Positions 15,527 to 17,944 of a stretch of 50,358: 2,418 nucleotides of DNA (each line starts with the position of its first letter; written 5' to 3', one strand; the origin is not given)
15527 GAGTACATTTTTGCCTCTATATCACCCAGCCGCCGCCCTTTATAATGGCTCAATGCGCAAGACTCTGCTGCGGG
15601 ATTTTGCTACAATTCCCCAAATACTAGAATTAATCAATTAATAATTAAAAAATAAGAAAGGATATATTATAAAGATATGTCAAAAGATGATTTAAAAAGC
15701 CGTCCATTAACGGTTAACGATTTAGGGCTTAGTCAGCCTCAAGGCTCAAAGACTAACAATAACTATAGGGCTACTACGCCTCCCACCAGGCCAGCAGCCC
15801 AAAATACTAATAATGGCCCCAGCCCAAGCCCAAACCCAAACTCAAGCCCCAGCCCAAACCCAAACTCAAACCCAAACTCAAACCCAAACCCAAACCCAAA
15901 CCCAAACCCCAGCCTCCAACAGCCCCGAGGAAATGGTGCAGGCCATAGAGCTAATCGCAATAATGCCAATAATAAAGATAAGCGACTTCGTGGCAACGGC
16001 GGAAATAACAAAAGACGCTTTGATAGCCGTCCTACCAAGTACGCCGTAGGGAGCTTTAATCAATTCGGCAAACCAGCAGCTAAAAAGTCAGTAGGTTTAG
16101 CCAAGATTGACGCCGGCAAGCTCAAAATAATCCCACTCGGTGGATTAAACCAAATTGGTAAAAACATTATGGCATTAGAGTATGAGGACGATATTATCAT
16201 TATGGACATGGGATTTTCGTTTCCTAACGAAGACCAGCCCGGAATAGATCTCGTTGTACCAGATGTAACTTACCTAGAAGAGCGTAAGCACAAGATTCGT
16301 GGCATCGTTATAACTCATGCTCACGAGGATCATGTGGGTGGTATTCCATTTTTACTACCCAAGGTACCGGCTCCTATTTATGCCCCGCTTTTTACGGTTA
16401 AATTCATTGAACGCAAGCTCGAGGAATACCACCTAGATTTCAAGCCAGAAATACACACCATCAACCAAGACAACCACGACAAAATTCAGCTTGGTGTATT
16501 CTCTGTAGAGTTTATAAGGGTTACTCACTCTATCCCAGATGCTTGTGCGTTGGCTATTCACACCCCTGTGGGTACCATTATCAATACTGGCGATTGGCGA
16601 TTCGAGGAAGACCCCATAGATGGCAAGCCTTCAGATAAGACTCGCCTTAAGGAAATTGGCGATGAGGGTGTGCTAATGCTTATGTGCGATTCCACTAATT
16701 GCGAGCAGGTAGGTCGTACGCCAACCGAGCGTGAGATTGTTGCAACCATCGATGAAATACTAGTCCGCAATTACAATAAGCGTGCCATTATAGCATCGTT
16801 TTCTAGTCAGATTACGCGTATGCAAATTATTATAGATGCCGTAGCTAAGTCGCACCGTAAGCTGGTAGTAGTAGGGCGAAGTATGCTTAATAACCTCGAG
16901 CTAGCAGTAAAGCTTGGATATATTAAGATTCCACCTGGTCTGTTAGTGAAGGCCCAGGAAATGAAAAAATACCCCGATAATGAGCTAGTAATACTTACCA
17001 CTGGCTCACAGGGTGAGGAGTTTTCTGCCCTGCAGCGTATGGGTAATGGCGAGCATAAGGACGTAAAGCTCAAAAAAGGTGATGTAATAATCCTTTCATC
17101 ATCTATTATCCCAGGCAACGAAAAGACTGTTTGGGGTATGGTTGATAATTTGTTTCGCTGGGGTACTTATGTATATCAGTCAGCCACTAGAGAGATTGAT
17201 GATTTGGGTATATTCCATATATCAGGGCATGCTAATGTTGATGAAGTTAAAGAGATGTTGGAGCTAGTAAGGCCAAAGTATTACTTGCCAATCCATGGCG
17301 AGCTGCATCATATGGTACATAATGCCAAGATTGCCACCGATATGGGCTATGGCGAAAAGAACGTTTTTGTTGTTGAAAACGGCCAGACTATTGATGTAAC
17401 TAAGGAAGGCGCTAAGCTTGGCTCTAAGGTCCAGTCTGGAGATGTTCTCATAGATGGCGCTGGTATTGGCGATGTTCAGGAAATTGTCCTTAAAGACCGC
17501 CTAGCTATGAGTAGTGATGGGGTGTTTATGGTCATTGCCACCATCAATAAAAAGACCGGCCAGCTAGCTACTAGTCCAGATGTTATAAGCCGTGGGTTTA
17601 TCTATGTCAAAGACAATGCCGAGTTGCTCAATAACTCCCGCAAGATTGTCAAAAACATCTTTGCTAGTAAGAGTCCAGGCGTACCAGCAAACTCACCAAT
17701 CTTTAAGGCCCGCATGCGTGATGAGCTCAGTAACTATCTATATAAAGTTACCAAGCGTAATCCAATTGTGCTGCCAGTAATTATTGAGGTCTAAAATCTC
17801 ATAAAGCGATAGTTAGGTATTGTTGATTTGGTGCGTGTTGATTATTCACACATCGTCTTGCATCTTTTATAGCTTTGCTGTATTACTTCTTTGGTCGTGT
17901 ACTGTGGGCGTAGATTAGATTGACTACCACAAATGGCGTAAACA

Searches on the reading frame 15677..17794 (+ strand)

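Call 69: search_protein_families(library=pfam, proteins=[window:15677-17794:+], max_evalue=0.001)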
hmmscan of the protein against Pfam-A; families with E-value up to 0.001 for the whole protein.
window:15677-17794:+ (705 aa): 5 families
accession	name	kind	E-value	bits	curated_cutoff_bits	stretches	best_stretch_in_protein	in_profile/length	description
PF22505.1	RNase_J_b_CASP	-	8.8e-46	155.2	27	1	368-492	2-126/126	Ribonuclease J, beta-CASP domain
PF17770.6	RNase_J_C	-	6.2e-26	91.8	23.8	1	604-705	1-102/102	Ribonuclease J C-terminal domain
PF12706.13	Lactamase_B_2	-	6.3e-12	45.9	27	1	201-308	25-144/200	Beta-lactamase superfamily domain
PF00753.33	Lactamase_B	-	1.5e-08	35.3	22.7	1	168-318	12-161/196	Metallo-beta-lactamase superfamily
PF07521.17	RMMBL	-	3.2e-07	30.7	21.6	1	514-564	13-61/63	Zn-dependent metallo-hydrolase RNA specificity domain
